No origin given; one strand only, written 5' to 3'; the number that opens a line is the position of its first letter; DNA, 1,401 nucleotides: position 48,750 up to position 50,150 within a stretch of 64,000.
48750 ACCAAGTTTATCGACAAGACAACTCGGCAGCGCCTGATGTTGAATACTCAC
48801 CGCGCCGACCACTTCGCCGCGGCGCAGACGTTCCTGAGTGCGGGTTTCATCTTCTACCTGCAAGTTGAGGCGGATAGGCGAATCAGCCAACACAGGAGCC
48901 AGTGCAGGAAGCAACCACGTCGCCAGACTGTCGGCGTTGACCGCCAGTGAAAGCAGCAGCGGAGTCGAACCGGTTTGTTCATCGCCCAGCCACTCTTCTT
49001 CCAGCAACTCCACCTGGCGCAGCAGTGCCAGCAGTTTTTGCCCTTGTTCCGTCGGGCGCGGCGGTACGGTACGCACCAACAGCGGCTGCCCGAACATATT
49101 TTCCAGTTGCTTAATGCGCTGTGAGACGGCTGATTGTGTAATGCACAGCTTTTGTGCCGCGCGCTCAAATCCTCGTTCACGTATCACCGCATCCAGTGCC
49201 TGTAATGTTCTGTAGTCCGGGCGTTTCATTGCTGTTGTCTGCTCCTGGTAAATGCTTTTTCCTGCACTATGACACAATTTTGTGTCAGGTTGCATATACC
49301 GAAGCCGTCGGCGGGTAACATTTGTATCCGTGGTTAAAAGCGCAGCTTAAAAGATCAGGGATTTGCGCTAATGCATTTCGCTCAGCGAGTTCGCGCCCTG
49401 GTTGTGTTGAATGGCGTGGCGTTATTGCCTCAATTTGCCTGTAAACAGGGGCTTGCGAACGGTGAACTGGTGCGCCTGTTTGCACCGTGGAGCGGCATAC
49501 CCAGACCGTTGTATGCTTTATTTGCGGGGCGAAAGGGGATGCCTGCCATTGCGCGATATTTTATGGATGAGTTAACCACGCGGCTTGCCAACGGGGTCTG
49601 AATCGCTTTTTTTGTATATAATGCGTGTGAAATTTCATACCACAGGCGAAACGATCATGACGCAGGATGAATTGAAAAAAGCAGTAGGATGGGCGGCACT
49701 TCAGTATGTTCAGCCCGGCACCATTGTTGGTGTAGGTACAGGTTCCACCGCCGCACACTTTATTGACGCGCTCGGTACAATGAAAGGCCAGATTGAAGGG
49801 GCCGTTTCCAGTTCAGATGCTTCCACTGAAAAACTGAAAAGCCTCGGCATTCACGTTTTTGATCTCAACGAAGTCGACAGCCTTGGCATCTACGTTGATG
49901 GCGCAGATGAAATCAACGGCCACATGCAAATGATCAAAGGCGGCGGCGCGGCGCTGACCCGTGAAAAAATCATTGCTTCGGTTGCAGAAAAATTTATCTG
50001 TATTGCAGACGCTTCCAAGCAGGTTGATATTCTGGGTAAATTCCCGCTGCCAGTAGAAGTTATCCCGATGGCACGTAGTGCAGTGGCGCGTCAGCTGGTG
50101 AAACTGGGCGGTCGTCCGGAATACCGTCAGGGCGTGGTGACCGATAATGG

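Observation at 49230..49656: LysR-family gene remnant (yqfE-type) next to the intact LysR regulator argP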

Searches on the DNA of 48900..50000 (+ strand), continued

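Call 31: search_dna_similar(query=L005:1435-1514:+, collection=ecoli_genomes, mode=near, max_rows=10, rows=spread)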
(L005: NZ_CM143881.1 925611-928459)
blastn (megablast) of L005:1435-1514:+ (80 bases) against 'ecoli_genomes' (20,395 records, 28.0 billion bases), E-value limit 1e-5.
Records with a match: 5444; places in all: 24809; records where one place covers at least 80% of the query: 66.
Genomes with a match: 5426 of 5426; with a place that covers at least 80% of the query: 66. Places per genome that has any: lowest 1, median 5, highest 9. On chromosomes: 24790 places; on plasmids: 19.
Best place of each record, by identity: >=99% 4566; 95-99% 871; 90-95% 7.
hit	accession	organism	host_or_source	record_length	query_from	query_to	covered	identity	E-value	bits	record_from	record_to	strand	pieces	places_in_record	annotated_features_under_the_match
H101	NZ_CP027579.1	Escherichia coli strain 2013C-4282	Homo sapiens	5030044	1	80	100%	100.0%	2e-33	148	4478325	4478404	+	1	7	none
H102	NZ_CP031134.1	Escherichia coli strain CFSAN064035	biological fluid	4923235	40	80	51%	100.0%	1e-11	77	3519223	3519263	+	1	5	none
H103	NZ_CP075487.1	Escherichia coli strain NT1F34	pig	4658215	40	80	51%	100.0%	1e-11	77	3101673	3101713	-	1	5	none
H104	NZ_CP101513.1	Escherichia coli strain HH194M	migratory bird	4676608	40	80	51%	100.0%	1e-11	77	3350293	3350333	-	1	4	none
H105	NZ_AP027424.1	Escherichia coli strain B27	Musca domestica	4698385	40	80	51%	100.0%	1e-11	77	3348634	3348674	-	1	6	none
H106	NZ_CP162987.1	Escherichia coli strain W284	Homo sapiens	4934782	40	80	51%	100.0%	1e-11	77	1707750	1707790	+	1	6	none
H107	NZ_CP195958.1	Escherichia coli strain G3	Raw wastewater influent sample from the ...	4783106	40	80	51%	100.0%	1e-11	77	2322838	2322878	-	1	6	none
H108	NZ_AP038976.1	Escherichia coli O103:H2 strain 129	Homo sapiens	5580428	40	80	51%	100.0%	1e-11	77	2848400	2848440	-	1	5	none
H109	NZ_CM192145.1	Escherichia coli strain Ec-U18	Homo sapiens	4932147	40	80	51%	100.0%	1e-11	77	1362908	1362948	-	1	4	none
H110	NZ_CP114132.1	Escherichia coli strain NJS001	pig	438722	41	74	43%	100.0%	8e-8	64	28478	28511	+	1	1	none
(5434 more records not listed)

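Call 43: get_annotated_region(hit=H6, flank=1000)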
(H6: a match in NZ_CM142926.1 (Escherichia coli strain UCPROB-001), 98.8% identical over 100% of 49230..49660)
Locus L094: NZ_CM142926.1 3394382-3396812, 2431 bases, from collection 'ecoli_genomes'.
description: Escherichia coli strain UCPROB-001 chromosome, whole genome shotgun sequence
organism: Escherichia coli strain UCPROB-001 (NCBI taxid 562)
replicon: chromosome; assembly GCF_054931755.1
host: Homo sapiens; source: fecal sample; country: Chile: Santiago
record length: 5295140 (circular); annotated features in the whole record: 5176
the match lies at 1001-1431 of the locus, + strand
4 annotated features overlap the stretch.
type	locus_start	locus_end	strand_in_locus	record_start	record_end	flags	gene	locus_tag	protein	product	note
CDS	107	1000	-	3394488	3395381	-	argP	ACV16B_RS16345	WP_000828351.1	DNA-binding transcriptional regulator ArgP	-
CDS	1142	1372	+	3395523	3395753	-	-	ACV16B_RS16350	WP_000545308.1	LysR substrate-binding domain-containing protein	-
CDS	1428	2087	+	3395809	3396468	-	rpiA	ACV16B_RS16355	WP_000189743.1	ribose-5-phosphate isomerase RpiA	-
CDS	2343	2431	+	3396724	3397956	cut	serA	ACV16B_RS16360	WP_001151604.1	phosphoglycerate dehydrogenase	-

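Call 44: get_annotated_region(hit=H7, flank=1000)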
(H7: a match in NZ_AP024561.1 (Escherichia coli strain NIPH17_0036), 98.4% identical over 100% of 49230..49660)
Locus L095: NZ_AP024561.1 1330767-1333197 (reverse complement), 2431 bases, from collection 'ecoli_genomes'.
description: Escherichia coli strain NIPH17_0036 chromosome, complete genome
organism: Escherichia coli strain NIPH17_0036 (NCBI taxid 562)
replicon: chromosome; assembly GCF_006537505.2
host: Homo sapiens; source: -; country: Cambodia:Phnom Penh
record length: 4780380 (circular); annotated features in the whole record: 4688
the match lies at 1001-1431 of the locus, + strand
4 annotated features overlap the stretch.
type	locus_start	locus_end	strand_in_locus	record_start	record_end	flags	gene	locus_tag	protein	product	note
CDS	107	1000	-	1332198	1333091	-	argP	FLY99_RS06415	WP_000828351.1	DNA-binding transcriptional regulator ArgP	-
CDS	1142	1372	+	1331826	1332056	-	-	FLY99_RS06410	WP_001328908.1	hypothetical protein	-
CDS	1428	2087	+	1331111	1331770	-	rpiA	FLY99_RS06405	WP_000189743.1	ribose-5-phosphate isomerase RpiA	-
CDS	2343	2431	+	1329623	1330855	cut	serA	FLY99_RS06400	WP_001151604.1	phosphoglycerate dehydrogenase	-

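Call 45: get_annotated_region(hit=H9, flank=1000)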
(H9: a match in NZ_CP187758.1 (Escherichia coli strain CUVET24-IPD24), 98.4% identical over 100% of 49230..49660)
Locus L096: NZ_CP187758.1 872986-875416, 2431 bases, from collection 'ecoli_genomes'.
description: Escherichia coli strain CUVET24-IPD24 chromosome, complete genome
organism: Escherichia coli strain CUVET24-IPD24 (NCBI taxid 562)
replicon: chromosome; assembly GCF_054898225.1
host: Dog; source: Feces/rectal swab; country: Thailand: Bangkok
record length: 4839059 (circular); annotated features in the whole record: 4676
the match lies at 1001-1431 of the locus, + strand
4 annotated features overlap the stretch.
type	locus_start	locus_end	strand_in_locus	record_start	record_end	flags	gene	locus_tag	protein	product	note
CDS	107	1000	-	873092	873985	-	argP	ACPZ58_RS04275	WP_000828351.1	DNA-binding transcriptional regulator ArgP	-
CDS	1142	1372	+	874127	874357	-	-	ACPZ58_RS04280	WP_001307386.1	type 2 periplasmic-binding domain-containing protein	-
CDS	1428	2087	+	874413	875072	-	rpiA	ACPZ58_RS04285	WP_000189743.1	ribose-5-phosphate isomerase RpiA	-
CDS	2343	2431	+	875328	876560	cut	serA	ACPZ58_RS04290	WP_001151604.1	phosphoglycerate dehydrogenase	-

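Call 46: get_annotated_region(hit=H10, flank=1000)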
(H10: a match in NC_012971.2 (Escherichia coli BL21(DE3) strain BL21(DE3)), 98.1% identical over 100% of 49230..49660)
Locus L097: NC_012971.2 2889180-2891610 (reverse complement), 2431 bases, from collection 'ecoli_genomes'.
description: Escherichia coli BL21(DE3), complete sequence
organism: Escherichia coli BL21(DE3) strain BL21(DE3) (NCBI taxid 469008)
replicon: chromosome; assembly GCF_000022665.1
host: -; source: -; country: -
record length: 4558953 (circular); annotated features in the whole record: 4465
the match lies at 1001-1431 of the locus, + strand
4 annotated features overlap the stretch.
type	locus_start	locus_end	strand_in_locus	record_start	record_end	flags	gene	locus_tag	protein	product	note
CDS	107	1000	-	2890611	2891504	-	argP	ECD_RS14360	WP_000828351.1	DNA-binding transcriptional regulator ArgP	-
CDS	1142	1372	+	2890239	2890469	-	-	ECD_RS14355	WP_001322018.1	hypothetical protein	-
CDS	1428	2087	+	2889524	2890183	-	rpiA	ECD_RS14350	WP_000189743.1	ribose-5-phosphate isomerase RpiA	-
CDS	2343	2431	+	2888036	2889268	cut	serA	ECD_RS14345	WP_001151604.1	phosphoglycerate dehydrogenase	-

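Call 47: get_annotated_region(hit=H14, flank=1000)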
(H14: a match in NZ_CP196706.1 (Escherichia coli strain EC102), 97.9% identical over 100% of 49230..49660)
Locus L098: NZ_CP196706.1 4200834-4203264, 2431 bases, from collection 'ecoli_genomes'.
description: Escherichia coli strain EC102 chromosome, complete genome
organism: Escherichia coli strain EC102 (NCBI taxid 562)
replicon: chromosome; assembly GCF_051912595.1
host: Bovine; source: milk; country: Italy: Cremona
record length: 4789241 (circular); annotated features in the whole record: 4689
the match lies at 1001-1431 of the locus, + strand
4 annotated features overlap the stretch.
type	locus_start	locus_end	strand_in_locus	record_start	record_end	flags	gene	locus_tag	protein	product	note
CDS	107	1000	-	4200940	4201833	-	argP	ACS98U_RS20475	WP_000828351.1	DNA-binding transcriptional regulator ArgP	-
CDS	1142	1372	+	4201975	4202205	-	-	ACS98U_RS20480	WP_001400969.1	hypothetical protein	-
CDS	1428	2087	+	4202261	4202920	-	rpiA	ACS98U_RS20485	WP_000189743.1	ribose-5-phosphate isomerase RpiA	-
CDS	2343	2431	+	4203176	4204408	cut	serA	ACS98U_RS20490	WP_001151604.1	phosphoglycerate dehydrogenase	-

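Call 48: get_annotated_region(hit=H15, flank=1000)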
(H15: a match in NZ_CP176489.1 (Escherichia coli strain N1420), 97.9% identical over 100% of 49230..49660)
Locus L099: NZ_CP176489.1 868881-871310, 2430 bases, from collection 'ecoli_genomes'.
description: Escherichia coli strain N1420 chromosome, complete genome
organism: Escherichia coli strain N1420 (NCBI taxid 562)
replicon: chromosome; assembly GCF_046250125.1
host: Homo sapiens; source: -; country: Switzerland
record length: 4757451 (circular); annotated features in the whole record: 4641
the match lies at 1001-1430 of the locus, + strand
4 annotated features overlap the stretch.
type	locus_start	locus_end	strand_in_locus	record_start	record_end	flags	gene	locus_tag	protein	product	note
CDS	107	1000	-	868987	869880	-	argP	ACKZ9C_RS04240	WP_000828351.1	DNA-binding transcriptional regulator ArgP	-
CDS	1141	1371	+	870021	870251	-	-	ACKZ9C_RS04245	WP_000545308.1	LysR substrate-binding domain-containing protein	-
CDS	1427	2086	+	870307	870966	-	rpiA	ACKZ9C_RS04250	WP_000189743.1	ribose-5-phosphate isomerase RpiA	-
CDS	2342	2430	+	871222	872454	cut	serA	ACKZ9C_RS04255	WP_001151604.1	phosphoglycerate dehydrogenase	-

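Call 49: get_annotated_region(hit=H17, flank=1000)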
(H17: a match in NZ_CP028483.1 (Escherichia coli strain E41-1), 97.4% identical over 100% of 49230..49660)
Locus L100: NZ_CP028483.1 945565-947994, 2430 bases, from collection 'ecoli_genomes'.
description: Escherichia coli strain E41-1 chromosome, complete genome
organism: Escherichia coli strain E41-1 (NCBI taxid 562)
replicon: chromosome; assembly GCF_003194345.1
host: Homo sapiens; source: -; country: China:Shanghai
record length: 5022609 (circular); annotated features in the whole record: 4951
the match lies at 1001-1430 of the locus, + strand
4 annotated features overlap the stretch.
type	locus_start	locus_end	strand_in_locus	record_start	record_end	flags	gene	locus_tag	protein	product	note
CDS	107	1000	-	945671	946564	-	argP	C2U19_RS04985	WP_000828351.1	DNA-binding transcriptional regulator ArgP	-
CDS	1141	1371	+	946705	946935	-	-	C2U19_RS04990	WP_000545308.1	LysR substrate-binding domain-containing protein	-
CDS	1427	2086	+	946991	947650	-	rpiA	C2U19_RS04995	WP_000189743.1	ribose-5-phosphate isomerase RpiA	-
CDS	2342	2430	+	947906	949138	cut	serA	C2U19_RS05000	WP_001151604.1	phosphoglycerate dehydrogenase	-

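Call 50: get_annotated_region(hit=H33, flank=1000)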
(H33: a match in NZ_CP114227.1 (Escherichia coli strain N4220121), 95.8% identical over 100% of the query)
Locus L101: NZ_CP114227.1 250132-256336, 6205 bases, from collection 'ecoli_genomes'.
description: Escherichia coli strain N4220121 chromosome, complete genome
organism: Escherichia coli strain N4220121 (NCBI taxid 562)
replicon: chromosome; assembly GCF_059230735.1
host: -; source: wastewater; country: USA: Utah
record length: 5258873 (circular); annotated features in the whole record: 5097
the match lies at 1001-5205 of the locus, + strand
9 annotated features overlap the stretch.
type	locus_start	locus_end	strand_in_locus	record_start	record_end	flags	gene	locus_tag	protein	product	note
CDS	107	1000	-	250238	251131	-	argP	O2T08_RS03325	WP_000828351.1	DNA-binding transcriptional regulator ArgP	-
CDS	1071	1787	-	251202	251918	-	-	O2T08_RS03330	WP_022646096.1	FAD-binding oxidoreductase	-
CDS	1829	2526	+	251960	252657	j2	-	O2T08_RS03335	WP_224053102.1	IS1-like element IS1A family transposase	programmed frameshift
CDS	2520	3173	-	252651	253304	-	-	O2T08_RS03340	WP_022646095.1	ferric reductase-like transmembrane domain-containing protein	-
CDS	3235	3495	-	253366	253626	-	-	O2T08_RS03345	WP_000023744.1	YdgH/BhsA/McbA family protein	-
CDS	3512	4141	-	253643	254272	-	-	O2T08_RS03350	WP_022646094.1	FMN-dependent NADH-azoreductase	-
CDS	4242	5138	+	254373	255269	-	-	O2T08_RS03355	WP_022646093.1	LysR family transcriptional regulator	-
CDS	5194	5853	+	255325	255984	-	rpiA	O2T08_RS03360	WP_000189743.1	ribose-5-phosphate isomerase RpiA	-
CDS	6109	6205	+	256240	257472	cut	serA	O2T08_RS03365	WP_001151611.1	phosphoglycerate dehydrogenase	-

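Call 53: search_dna_similar(query=L004:3565-4368:+, collection=ecoli_genomes, mode=near, max_rows=40, rows=spread)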
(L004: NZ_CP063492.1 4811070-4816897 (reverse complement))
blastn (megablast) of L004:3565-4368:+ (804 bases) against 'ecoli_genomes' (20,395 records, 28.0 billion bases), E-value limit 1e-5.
Records with a match: 248; places in all: 248; records where one place covers at least 80% of the query: 247.
Genomes with a match: 248 of 5426; with a place that covers at least 80% of the query: 247. Places per genome that has any: lowest 1, median 1, highest 1. On chromosomes: 248 places; on plasmids: 0.
Best place of each record, by identity: >=99% 134; 95-99% 95; 90-95% 19.
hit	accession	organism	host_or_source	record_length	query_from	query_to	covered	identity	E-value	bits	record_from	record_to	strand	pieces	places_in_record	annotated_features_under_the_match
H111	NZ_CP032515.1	Escherichia coli strain 118UI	Homo sapiens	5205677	1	804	100%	100.0%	0e+0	1485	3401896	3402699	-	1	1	LysR family transcriptional regulator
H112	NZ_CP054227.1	Escherichia coli strain EcPF15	Homo sapiens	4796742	1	804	100%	100.0%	0e+0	1485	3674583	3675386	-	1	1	LysR family transcriptional regulator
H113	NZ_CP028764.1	Escherichia coli strain A10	wood-wren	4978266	1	804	100%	100.0%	0e+0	1485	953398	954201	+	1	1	LysR family transcriptional regulator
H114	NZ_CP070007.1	Escherichia coli strain FDAARGOS_1288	Homo sapiens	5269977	1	804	100%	100.0%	0e+0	1485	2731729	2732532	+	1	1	LysR family transcriptional regulator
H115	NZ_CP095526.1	Escherichia coli strain GN05505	Homo sapiens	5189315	1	804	100%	100.0%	0e+0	1485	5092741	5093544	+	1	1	LysR family transcriptional regulator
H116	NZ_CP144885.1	Escherichia coli strain TC_EC10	Homo sapiens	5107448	1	804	100%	100.0%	0e+0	1485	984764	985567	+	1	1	LysR family transcriptional regulator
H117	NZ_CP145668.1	Escherichia coli strain S1-CHI-01-A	Homo sapiens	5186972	1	804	100%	100.0%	0e+0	1485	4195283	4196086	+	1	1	LysR family transcriptional regulator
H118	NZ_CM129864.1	Escherichia coli strain SW070910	wastewater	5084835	1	804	100%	100.0%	0e+0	1485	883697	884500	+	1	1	LysR family transcriptional regulator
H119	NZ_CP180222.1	Escherichia coli strain Q65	sputum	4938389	1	804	100%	100.0%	0e+0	1485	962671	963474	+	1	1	LysR family transcriptional regulator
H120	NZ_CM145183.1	Escherichia coli strain E1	Homo sapiens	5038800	1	804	100%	100.0%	0e+0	1485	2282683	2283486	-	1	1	LysR family transcriptional regulator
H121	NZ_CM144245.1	Escherichia coli strain CB7453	Homo sapiens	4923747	1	804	100%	100.0%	0e+0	1485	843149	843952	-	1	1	LysR family transcriptional regulator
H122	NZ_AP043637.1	Escherichia coli strain AST262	Homo sapiens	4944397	1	804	100%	100.0%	0e+0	1485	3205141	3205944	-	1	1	LysR family transcriptional regulator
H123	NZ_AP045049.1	Escherichia coli strain JNE25-001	Homo sapiens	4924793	1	804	100%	100.0%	0e+0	1485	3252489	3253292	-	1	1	LysR family transcriptional regulator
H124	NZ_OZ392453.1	Escherichia coli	Homo sapiens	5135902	1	804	100%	100.0%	0e+0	1485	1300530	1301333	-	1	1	LysR family transcriptional regulator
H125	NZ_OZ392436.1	Escherichia coli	Gallus gallus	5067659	1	804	100%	100.0%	0e+0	1485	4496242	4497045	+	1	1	LysR family transcriptional regulator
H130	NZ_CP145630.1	Escherichia coli strain S1-SRL-01-C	Homo sapiens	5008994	1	804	100%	99.5%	0e+0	1463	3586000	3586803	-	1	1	LysR family transcriptional regulator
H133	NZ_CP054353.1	Escherichia coli strain SCU-172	Homo sapiens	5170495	1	804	100%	97.9%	0e+0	1391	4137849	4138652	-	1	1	LysR family transcriptional regulator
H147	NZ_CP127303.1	Escherichia coli strain APEC37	Gallus gallus domesticus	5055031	1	804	100%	94.8%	0e+0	1253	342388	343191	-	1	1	LysR substrate-binding domain-containing protein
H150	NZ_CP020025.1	Escherichia coli strain WB61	Rupornis magnirostris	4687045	728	804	10%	90.9%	2e-19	106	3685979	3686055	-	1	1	LysR substrate-binding domain-containing protein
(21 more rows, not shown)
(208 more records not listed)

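Call 54: get_annotated_region(hit=H147, flank=1500)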
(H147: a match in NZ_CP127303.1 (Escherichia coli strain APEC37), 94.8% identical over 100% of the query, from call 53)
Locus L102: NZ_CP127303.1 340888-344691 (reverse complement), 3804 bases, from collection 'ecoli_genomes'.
description: Escherichia coli strain APEC37 chromosome, complete genome
organism: Escherichia coli strain APEC37 (NCBI taxid 562)
replicon: chromosome; assembly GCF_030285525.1
host: Gallus gallus domesticus; source: feces; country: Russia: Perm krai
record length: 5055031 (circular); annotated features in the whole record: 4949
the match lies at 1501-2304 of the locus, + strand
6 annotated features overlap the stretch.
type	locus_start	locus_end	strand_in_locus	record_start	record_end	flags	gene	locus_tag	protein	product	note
CDS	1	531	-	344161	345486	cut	-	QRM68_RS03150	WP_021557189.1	ferredoxin reductase family protein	-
CDS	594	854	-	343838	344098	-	-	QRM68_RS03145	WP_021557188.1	DUF1471 domain-containing protein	-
CDS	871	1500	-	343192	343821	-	-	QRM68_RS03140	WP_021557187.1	FMN-dependent NADH-azoreductase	-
CDS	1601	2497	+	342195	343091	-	-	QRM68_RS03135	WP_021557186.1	LysR substrate-binding domain-containing protein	-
CDS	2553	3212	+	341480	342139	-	rpiA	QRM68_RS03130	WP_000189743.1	ribose-5-phosphate isomerase RpiA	-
CDS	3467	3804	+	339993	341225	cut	serA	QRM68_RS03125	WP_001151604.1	phosphoglycerate dehydrogenase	-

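Call 55: get_annotated_region(hit=H150, flank=1500)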
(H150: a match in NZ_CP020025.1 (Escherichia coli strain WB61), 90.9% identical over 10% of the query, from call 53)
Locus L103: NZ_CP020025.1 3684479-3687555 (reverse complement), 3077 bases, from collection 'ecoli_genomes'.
description: Escherichia coli strain WB61 chromosome, complete genome
organism: Escherichia coli strain WB61 (NCBI taxid 562)
replicon: chromosome; assembly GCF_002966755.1
host: Rupornis magnirostris; source: roadside hawk 11; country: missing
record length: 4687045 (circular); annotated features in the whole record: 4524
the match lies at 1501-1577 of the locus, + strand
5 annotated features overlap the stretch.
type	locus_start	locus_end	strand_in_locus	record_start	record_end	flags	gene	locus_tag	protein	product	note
CDS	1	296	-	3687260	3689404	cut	scpA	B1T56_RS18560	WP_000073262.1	methylmalonyl-CoA mutase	-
CDS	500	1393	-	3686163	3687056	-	argP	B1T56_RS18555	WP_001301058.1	DNA-binding transcriptional regulator ArgP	-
CDS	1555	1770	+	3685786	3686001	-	-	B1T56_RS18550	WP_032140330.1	LysR substrate-binding domain-containing protein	-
CDS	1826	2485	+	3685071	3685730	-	rpiA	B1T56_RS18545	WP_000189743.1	ribose-5-phosphate isomerase RpiA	-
CDS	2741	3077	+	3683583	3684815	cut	serA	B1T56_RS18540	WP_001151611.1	phosphoglycerate dehydrogenase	-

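Call 56: get_annotated_region(hit=H133, flank=1500)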
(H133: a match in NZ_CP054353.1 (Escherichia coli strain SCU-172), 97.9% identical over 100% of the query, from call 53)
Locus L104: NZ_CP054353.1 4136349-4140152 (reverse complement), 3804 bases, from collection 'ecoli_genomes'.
description: Escherichia coli strain SCU-172 chromosome, complete genome
organism: Escherichia coli strain SCU-172 (NCBI taxid 562)
replicon: chromosome; assembly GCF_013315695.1
host: Homo sapiens; source: rectal swab from healthy college student; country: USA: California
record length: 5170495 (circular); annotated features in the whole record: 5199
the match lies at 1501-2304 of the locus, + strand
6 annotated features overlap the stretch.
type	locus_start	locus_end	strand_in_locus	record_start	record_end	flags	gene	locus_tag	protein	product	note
CDS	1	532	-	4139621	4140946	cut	-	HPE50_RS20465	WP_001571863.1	ferredoxin reductase family protein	-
CDS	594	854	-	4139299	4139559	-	-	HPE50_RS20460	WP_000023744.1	DUF1471 domain-containing protein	-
CDS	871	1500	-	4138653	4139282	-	-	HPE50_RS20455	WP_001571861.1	FMN-dependent NADH-azoreductase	-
CDS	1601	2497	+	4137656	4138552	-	-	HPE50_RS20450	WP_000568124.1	LysR family transcriptional regulator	-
CDS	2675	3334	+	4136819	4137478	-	rpiA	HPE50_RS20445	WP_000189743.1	ribose-5-phosphate isomerase RpiA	-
CDS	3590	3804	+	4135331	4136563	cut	serA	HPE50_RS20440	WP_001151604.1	phosphoglycerate dehydrogenase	-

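Call 57: get_annotated_region(hit=H130, flank=1500)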
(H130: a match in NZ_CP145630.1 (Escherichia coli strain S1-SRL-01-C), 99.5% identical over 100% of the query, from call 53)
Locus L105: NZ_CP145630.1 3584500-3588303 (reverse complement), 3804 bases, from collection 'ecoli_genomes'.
description: Escherichia coli strain S1-SRL-01-C chromosome, complete genome
organism: Escherichia coli strain S1-SRL-01-C (NCBI taxid 562)
replicon: chromosome; assembly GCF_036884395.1
host: Homo sapiens; source: stool; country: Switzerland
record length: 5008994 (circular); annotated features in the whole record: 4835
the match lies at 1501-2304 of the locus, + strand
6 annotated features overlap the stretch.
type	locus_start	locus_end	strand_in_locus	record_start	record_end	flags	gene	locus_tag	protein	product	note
CDS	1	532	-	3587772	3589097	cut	-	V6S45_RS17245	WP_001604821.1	ferredoxin reductase family protein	-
CDS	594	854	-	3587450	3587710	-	-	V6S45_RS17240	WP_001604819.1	DUF1471 domain-containing protein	-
CDS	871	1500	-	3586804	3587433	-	-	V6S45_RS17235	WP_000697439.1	FMN-dependent NADH-azoreductase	-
CDS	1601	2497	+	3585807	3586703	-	-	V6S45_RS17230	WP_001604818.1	LysR family transcriptional regulator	-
CDS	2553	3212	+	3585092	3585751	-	rpiA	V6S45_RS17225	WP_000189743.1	ribose-5-phosphate isomerase RpiA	-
CDS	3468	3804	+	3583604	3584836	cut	serA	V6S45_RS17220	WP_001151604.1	phosphoglycerate dehydrogenase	-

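Call 60: search_rna_families(source=window, start=48900, end=50000, threshold=evalue, max_evalue=1)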
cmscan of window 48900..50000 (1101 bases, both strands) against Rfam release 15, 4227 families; matches with E-value up to 1: 0.
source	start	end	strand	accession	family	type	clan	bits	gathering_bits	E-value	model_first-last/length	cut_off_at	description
